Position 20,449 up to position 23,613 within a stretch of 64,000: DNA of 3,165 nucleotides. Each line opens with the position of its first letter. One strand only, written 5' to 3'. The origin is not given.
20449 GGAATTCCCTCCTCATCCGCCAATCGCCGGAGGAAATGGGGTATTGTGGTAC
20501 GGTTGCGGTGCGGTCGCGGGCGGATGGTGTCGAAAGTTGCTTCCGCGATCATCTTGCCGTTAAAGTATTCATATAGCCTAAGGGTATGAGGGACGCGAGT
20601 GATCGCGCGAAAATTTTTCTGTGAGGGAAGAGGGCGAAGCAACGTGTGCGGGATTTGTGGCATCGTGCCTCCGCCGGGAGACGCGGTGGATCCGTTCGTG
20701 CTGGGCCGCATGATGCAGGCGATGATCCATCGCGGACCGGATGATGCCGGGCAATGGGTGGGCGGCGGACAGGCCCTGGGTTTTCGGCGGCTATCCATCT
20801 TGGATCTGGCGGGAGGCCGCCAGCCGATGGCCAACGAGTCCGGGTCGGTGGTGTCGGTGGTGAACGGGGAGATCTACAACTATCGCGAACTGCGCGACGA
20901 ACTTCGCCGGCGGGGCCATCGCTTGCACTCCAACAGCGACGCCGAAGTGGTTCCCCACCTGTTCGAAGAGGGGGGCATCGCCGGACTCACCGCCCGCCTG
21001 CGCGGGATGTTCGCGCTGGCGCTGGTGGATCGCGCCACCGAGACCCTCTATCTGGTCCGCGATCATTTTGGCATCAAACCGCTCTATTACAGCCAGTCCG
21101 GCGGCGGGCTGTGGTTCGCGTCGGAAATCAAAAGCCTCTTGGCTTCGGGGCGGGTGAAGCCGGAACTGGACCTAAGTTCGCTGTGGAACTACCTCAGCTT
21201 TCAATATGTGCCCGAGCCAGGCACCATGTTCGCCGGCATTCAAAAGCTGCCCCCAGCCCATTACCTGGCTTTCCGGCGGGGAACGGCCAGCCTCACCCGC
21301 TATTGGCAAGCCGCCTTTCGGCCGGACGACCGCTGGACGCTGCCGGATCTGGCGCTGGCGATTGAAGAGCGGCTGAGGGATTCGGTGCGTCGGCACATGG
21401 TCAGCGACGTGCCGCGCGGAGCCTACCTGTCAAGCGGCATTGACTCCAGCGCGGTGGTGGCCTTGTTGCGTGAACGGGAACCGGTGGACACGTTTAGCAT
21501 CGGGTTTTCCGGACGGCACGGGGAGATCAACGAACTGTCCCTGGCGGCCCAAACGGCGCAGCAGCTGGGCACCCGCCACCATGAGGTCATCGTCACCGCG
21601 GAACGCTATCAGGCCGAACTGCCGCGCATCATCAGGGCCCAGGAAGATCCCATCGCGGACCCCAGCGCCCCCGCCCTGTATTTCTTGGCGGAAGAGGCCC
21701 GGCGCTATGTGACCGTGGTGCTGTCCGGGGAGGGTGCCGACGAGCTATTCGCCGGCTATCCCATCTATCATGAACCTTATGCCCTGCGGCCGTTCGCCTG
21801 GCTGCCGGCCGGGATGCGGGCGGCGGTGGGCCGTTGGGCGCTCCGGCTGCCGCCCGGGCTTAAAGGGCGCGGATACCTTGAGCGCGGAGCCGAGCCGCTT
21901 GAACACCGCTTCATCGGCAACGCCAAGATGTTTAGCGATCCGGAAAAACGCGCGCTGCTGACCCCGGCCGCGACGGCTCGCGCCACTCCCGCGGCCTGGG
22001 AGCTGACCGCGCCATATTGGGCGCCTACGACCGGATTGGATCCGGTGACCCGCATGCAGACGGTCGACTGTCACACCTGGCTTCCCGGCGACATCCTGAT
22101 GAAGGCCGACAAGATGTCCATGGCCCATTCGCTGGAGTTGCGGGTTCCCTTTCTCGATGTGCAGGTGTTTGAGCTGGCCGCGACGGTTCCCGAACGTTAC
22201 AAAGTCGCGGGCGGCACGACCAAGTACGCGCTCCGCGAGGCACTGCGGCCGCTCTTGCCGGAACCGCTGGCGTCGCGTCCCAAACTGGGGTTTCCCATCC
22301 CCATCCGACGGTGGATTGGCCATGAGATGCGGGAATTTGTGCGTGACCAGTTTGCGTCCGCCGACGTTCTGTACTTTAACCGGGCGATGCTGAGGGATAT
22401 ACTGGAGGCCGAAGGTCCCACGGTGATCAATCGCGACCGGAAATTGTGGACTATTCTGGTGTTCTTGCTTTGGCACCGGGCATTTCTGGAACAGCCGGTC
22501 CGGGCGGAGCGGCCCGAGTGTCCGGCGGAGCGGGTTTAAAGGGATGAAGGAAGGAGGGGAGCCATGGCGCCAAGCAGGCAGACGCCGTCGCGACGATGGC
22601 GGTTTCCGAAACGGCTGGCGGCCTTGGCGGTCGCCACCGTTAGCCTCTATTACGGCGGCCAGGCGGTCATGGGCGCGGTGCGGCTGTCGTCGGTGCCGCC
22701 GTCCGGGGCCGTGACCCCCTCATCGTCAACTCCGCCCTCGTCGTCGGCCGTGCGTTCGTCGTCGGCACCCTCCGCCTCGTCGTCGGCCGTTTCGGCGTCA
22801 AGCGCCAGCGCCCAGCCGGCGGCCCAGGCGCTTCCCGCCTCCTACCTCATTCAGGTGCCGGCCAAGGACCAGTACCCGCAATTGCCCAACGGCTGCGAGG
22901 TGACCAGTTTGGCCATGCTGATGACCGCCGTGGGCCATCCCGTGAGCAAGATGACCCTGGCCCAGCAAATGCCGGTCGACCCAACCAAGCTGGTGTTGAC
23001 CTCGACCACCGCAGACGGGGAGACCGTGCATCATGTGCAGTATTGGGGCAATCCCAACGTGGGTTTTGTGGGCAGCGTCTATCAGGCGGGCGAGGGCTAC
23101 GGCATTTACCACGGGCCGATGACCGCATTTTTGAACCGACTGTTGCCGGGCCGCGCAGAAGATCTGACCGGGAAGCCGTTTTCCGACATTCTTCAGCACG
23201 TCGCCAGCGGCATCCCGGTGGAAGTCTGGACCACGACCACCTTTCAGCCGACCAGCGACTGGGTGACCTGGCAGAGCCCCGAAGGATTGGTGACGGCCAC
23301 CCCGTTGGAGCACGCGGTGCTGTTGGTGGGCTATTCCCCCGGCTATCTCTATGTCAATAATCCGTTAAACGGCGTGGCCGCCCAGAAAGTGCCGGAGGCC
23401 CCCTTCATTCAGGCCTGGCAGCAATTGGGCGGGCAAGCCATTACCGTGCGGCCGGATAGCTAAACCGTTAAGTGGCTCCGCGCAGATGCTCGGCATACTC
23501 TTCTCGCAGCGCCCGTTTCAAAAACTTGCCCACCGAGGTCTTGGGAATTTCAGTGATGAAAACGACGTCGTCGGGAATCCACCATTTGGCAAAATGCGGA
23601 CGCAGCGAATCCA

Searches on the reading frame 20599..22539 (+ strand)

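Call 70: search_protein_families(library=pfam, proteins=[window:20599-22539:+], max_evalue=0.001)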
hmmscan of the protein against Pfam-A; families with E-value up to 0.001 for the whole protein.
window:20599-22539:+ (646 aa): 3 families
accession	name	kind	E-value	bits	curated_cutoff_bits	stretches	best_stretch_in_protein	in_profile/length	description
PF00733.27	Asn_synthase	-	6e-100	335.8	21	1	255-627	2-354/354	Asparagine synthase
PF13537.11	GATase_7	-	9e-44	148.9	25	1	63-182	2-123/123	Glutamine amidotransferase domain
PF13522.11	GATase_6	-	4.1e-37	127.5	27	1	47-176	1-130/130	Glutamine amidotransferase domain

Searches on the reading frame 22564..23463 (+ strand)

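Call 70: search_protein_families(library=pfam, proteins=[window:22564-23463:+], max_evalue=0.001)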
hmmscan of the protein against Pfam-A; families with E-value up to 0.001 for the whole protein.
window:22564-23463:+ (299 aa): 1 family
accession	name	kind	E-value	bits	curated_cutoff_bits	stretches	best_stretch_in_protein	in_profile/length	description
PF13529.12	Peptidase_C39_2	-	7.2e-30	104.9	24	1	97-267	2-142/143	Peptidase_C39 like family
